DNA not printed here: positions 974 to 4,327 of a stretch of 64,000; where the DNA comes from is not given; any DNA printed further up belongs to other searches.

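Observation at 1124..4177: Bacterial-type HrpB DEAH helicase encoded in a eukaryotic nuclear context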

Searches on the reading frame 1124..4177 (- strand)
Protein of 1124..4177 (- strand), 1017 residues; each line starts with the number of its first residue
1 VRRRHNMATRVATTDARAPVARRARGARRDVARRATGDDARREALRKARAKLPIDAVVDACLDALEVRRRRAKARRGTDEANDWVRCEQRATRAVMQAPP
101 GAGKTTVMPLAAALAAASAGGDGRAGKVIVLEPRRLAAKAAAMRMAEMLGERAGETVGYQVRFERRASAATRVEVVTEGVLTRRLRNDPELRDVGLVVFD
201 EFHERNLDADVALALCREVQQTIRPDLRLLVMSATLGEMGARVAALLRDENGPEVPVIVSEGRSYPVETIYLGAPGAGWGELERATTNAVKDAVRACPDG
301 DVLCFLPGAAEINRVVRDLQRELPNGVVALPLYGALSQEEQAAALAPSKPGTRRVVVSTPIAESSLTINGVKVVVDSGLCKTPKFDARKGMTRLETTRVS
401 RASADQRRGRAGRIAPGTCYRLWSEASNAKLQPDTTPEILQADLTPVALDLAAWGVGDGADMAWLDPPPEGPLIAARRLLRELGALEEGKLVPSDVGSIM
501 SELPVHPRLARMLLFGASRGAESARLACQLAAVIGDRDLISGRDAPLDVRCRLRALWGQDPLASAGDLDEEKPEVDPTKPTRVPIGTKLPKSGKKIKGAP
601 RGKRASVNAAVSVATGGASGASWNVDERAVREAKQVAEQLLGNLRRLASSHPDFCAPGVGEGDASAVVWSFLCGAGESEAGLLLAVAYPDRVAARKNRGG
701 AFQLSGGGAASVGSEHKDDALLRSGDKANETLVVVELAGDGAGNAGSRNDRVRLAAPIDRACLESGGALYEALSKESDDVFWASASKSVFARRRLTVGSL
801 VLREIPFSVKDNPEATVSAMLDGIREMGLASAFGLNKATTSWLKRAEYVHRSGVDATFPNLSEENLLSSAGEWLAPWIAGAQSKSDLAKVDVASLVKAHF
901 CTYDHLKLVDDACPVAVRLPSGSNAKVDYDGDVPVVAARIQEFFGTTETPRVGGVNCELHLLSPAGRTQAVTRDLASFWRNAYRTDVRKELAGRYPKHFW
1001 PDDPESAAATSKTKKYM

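Call 3: search_protein_families(library=pfam, proteins=[window:1124-4177:-], max_evalue=0.01)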
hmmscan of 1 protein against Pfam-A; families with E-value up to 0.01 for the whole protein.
window:1124-4177:- (1017 aa): 7 families
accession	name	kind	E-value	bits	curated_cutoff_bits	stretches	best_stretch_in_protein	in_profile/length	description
PF08482.15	HrpB_C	-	6.7e-41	140.1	25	1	873-1004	1-133/133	ATP-dependent helicase C-terminal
PF00271.37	Helicase_C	-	5.3e-13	49.6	23.5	1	296-414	12-109/110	Helicase conserved C-terminal domain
PF00270.35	DEAD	-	9.9e-13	48.6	26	1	93-237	16-161/167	DEAD/DEAH box helicase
PF04851.21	ResIII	-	5.4e-07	30.1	22.5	1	87-236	19-162/164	Type III restriction enzyme, res subunit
PF13604.12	AAA_30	-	7.7e-05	22.9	27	1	89-157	16-73/191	AAA domain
PF13245.12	AAA_19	-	0.0003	21.4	25.1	1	91-220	11-115/134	AAA domain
PF24473.1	CON_HrpB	-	0.0014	18.8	27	1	775-806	3-34/35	ATP-dependent RNA helicase HrpB, connector region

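Call 4: search_protein_families(library=ncbifam, proteins=[window:1124-4177:-], max_evalue=0.01)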
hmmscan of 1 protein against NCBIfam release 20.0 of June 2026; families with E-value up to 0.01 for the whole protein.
window:1124-4177:- (1017 aa): 9 families
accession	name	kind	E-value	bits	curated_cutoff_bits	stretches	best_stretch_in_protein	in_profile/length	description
TIGR01970.1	DEAH_box_HrpB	equivalog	1.5e-232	774.4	546.15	2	92-552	18-460/825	ATP-dependent helicase HrpB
NF008662.0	PRK11664.1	equivalog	4.5e-208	693.3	1053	2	89-537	18-449/813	ATP-dependent helicase HrpB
TIGR01967.1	DEAH_box_HrpA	equivalog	3e-86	290.2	722.75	1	99-521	90-502/1284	ATP-dependent RNA helicase HrpA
NF008348.1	PRK11131.1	equivalog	1.8e-73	247.5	1400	1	97-521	89-504/1287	ATP-dependent RNA helicase HrpA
TIGR04121.1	DEXH_lig_assoc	equivalog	3.2e-07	28.4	850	1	89-378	26-328/804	ligase-associated DNA damage response DEXH box helicase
TIGR01587.1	cas3_core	equivalog_domain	3.6e-05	23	102.45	1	95-160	3-65/358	CRISPR-associated helicase Cas3'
NF008744.0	PRK11776.1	equivalog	0.0001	21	524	1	132-384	91-324/460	ATP-dependent RNA helicase DbpA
NF010337.0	PRK13766.1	equivalog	0.0018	16.4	610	0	336-375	408-447/781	Hef nuclease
NF007882.0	PRK10590.1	equivalog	0.0084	15.1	743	0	313-384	259-327/456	ATP-dependent RNA helicase RhlE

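Call 5: search_solved_structures(query=window:1124-4177:-, show_alignments=1)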
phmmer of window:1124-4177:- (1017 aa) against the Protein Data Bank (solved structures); distinct sequences matched with E-value up to 0.001: 70 (the best 60 are shown).
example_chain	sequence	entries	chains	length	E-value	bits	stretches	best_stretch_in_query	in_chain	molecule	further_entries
6heg_A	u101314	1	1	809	2.1e-147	496.4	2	91-544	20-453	ATP-dependent RNA helicase HrpB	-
6eud_A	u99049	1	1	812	2.1e-147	496.3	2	91-544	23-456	ATP-dependent RNA helicase HrpB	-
6fa9_A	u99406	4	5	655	2e-74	254.8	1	95-527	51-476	Putative mRNA splicing factor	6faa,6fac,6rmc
6fa5_A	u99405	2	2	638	2.1e-74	254.8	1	95-527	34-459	Putative mRNA splicing factor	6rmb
6rm8_A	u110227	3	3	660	2.1e-74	254.7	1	95-527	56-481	Putative mRNA splicing factor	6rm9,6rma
6zm2_A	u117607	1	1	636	2.1e-74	254.7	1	95-527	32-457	Putative mRNA splicing factor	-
9l5s_z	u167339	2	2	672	2.1e-74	254.7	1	97-526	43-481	RNA helicase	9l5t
6i3o_A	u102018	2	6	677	7.4e-72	246.3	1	98-523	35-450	Putative pre-mRNA splicing factor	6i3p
6qic_A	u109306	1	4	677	1.9e-71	244.9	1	98-523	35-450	Putative pre-mRNA splicing factor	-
5z56_x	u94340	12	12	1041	3.4e-71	244.1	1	95-519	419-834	Putative pre-mRNA-splicing factor ATP-dependent RNA helicase DHX16 | Pre-mRNA-splicing factor ATP-dependent RNA helicase DHX16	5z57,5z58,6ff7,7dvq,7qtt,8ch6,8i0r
6hys_A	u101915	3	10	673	1.6e-69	238.5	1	99-525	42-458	ATP-dependent RNA helicase DHX8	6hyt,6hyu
28zi_A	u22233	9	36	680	1.7e-69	238.5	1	99-525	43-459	ATP-dependent RNA helicase DHX8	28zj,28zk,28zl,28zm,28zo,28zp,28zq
28zs_A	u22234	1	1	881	3.3e-69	237.5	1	99-525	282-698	Glutathione S-transferase class-mu 26 kDa isozyme,ATP-dependent RNA helicase DHX8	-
8ejm_A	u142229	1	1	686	4.4e-69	237.1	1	95-518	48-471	ATP-dependent RNA helicase DHX15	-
6sh6_A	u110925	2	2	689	4.5e-69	237.1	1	95-518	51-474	Pre-mRNA-splicing factor ATP-dependent RNA helicase DHX15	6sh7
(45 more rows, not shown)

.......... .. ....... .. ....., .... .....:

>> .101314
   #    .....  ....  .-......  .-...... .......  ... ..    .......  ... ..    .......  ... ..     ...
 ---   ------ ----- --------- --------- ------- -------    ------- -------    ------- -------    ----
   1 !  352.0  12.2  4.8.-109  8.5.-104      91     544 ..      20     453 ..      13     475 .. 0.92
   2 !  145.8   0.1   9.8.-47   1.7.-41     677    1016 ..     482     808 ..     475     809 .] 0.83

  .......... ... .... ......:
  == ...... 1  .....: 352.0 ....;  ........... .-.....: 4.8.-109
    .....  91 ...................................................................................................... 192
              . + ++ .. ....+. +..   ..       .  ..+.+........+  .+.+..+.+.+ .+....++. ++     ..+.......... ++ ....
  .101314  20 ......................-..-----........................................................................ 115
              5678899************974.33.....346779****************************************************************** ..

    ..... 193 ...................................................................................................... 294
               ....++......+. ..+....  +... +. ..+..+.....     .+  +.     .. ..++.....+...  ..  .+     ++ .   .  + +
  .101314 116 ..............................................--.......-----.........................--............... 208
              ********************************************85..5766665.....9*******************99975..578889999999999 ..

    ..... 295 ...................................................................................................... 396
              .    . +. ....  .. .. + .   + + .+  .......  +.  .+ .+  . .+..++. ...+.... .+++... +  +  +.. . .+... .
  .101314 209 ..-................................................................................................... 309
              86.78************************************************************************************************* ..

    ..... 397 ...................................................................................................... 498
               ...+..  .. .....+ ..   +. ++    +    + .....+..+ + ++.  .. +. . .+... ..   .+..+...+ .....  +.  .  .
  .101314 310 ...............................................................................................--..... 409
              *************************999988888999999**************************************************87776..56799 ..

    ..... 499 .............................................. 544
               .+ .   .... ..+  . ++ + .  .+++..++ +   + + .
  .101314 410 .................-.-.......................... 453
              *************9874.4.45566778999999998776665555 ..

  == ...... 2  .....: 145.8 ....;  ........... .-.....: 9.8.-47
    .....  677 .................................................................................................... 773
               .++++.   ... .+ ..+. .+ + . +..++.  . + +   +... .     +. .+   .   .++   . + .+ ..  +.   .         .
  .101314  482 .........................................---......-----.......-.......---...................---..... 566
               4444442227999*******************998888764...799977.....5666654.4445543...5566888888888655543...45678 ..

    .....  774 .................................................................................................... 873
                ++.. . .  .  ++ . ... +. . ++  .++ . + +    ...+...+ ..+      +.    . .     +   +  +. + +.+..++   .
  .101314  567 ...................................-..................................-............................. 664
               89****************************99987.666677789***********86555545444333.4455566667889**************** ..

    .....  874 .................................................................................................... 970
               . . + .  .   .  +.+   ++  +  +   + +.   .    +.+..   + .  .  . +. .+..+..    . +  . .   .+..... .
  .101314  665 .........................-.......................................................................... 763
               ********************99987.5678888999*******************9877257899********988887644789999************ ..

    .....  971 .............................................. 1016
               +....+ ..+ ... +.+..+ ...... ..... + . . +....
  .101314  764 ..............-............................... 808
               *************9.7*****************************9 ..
